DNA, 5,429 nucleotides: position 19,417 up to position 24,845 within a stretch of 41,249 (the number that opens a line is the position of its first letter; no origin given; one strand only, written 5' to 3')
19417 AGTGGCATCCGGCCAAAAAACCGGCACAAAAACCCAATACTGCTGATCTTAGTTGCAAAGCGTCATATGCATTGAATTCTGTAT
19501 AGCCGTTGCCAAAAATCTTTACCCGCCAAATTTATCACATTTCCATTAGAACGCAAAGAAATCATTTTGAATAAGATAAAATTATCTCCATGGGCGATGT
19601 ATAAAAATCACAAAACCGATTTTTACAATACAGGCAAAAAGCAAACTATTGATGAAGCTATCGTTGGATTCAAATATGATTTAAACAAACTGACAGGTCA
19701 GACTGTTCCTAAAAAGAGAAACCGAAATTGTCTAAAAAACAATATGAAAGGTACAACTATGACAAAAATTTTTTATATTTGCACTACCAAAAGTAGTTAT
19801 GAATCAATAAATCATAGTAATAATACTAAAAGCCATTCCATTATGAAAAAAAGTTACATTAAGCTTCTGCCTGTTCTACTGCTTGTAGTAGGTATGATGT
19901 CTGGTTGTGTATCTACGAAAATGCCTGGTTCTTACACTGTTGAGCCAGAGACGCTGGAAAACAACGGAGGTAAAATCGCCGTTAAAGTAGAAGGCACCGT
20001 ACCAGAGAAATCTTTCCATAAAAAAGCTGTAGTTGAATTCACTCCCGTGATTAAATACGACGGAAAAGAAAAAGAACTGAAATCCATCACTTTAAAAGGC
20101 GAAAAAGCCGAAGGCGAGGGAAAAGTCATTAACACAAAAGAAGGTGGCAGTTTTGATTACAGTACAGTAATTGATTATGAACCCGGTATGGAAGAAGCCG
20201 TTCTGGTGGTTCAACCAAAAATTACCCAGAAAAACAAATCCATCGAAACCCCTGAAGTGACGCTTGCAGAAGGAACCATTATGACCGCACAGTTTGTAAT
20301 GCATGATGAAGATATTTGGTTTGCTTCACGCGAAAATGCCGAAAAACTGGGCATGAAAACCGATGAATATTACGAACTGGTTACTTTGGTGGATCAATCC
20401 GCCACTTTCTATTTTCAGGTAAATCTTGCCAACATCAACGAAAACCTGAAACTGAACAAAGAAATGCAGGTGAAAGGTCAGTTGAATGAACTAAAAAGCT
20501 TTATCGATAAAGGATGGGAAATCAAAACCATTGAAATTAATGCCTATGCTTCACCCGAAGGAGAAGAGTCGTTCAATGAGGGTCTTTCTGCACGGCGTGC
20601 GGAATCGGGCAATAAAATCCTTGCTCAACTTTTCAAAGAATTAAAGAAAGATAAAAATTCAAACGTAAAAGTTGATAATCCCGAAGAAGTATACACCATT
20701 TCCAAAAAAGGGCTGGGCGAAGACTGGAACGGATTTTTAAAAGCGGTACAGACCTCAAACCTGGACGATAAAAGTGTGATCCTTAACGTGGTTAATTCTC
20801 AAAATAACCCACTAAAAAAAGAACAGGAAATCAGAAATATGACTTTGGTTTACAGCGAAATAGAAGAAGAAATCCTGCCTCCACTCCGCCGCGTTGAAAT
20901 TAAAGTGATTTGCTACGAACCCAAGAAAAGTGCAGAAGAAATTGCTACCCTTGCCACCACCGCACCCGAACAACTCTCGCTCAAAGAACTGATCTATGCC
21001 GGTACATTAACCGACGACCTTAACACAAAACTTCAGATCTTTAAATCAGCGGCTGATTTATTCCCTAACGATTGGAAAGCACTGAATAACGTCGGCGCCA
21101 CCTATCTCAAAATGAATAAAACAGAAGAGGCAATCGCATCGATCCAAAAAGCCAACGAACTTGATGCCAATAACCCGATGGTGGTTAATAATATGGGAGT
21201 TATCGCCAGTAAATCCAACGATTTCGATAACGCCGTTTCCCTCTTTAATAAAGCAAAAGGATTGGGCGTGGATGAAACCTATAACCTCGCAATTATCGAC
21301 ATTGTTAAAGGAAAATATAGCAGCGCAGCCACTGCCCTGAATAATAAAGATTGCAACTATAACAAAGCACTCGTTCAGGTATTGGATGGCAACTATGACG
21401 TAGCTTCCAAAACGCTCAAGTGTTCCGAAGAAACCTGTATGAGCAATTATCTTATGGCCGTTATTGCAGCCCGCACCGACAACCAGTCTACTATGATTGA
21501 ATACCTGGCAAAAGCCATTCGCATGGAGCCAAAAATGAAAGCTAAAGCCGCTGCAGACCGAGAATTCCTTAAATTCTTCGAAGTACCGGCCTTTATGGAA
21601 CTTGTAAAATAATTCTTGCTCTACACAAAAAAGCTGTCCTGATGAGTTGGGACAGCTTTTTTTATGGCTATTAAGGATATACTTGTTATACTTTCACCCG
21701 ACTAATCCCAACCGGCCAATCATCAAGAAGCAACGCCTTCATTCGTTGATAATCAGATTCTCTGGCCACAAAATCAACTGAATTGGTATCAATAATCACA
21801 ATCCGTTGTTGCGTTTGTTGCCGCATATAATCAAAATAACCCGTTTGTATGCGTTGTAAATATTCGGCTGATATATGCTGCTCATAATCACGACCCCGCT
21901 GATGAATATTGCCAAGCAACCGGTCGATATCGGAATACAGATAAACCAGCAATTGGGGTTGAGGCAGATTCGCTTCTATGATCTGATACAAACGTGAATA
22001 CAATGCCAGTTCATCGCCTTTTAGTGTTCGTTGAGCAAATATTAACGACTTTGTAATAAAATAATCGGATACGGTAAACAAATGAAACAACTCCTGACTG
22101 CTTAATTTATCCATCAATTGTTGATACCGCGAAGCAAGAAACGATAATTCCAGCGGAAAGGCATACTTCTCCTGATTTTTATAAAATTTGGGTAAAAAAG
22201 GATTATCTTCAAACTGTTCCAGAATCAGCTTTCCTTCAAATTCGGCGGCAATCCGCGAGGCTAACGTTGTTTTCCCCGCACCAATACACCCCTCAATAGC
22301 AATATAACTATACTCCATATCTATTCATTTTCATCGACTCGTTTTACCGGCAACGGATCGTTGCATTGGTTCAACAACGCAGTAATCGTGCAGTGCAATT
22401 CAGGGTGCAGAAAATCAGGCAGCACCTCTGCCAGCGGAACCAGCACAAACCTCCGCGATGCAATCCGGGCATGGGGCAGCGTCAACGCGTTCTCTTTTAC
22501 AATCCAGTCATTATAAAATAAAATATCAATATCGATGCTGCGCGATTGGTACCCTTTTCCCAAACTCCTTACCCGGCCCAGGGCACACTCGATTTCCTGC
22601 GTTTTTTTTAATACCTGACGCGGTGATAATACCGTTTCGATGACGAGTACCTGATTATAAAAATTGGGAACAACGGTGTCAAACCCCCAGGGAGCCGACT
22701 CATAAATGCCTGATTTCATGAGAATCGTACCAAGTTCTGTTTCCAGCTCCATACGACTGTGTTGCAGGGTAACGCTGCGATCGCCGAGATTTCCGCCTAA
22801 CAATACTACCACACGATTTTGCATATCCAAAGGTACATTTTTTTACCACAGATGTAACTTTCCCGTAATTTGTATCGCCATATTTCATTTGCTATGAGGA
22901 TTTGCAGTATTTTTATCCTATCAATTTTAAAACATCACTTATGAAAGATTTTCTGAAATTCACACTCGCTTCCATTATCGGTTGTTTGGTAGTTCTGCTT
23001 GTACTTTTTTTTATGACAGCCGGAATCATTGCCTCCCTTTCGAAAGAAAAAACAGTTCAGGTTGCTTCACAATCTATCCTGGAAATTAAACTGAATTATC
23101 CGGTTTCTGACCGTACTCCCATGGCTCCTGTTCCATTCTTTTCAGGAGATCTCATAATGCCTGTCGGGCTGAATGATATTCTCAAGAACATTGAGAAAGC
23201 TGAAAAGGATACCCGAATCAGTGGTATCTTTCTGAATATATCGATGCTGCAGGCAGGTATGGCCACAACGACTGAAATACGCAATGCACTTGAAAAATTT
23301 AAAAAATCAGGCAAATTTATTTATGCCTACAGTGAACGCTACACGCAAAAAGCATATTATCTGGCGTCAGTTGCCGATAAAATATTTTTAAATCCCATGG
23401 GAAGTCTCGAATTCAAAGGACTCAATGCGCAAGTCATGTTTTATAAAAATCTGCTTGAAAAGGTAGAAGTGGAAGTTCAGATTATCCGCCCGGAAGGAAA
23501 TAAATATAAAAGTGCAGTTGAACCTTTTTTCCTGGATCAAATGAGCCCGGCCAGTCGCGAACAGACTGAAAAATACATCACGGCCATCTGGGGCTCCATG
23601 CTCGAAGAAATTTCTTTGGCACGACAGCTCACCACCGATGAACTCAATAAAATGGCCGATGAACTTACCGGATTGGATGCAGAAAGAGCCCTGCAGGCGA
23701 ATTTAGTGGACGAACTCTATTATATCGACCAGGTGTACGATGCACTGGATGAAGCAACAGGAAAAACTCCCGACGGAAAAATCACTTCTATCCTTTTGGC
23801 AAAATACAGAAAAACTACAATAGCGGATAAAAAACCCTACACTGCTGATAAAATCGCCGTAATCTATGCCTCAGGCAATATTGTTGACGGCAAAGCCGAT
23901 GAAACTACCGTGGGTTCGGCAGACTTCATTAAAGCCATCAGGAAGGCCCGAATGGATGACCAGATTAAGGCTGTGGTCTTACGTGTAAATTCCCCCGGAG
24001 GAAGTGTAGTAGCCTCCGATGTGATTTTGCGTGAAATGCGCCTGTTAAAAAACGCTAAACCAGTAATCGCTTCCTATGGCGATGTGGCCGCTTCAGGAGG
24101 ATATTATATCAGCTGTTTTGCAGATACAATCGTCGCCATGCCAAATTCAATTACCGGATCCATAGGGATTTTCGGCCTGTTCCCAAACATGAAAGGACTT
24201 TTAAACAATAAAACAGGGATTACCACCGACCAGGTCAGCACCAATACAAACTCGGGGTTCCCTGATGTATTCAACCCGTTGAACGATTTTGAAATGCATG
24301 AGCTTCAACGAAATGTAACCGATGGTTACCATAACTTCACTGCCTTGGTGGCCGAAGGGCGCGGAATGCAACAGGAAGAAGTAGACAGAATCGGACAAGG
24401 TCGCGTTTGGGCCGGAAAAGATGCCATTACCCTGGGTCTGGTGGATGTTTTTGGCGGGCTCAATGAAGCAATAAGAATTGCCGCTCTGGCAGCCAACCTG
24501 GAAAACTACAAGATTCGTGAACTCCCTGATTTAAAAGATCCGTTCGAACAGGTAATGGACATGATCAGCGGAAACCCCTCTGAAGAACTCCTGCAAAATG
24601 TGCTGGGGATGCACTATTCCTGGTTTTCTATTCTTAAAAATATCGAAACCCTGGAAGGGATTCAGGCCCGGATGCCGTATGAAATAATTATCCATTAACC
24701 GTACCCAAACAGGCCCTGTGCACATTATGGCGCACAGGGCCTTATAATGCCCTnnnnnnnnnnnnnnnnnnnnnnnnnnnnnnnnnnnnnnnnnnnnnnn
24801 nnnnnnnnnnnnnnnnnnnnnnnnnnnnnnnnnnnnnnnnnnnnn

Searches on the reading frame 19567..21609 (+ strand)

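Call 7: search_protein_families(library=pfam, proteins=[window:19567-21609:+], max_evalue=0.001)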
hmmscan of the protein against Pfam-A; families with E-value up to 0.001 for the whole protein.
window:19567-21609:+ (681 aa): 6 families
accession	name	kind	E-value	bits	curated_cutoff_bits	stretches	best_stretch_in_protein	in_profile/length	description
PF13181.12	TPR_8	-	4.5e-11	42.4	25.7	1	504-536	2-34/34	Tetratricopeptide repeat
PF00515.34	TPR_1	-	5.8e-09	35.8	27.8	1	504-536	2-34/34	Tetratricopeptide repeat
PF07719.23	TPR_2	-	1.1e-08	35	27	0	504-536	2-34/34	Tetratricopeptide repeat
PF13431.12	TPR_17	-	2e-08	34.3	24.4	1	492-524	2-34/34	Tetratricopeptide repeat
PF14559.12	TPR_19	-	0.00013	22.7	25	0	489-538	11-60/68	Tetratricopeptide repeat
PF13414.12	TPR_11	-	0.00058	19.9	26.8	0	512-546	3-37/42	TPR repeat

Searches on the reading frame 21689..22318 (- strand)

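Call 7: search_protein_families(library=pfam, proteins=[window:21689-22318:-], max_evalue=0.001)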
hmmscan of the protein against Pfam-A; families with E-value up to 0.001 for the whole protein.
window:21689-22318:- (210 aa): 3 families
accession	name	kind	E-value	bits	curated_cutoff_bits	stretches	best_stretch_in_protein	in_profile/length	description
PF01712.25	dNK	-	1.6e-36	126.4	27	1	6-194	1-195/203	Deoxynucleoside kinase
PF02223.23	Thymidylate_kin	-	2.7e-08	34.2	27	1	8-179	1-175/185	Thymidylate kinase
PF13521.12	AAA_28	-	0.00037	21.2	27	0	6-34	2-30/164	AAA domain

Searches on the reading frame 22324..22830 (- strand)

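Call 7: search_protein_families(library=pfam, proteins=[window:22324-22830:-], max_evalue=0.001)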
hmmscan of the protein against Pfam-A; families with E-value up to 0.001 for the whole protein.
window:22324-22830:- (169 aa): 1 family
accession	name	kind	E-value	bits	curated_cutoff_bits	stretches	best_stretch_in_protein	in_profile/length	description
PF01288.25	HPPK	-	1.9e-32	112.5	25.7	1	9-138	2-116/116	7,8-dihydro-6-hydroxymethylpterin-pyrophosphokinase (HPPK)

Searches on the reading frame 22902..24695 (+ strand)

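Call 7: search_protein_families(library=pfam, proteins=[window:22902-24695:+], max_evalue=0.001)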
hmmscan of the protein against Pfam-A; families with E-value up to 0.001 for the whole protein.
window:22902-24695:+ (598 aa): 4 families
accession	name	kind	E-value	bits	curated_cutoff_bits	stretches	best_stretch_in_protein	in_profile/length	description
PF01343.23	Peptidase_S49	-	4.5e-70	235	24.9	2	382-533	3-153/154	Peptidase family S49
PF25145.1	NfeD1b_N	-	5.8e-08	33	40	1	338-423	14-97/189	NfeD1b, N-terminal domain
PF00574.28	CLP_protease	-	5.3e-05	23.6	20.2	1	341-416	32-107/182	Clp protease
PF01972.22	SDH_protease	-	0.00043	19.8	31.3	0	340-421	79-155/286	ClpP-like SDH-type serine proteinase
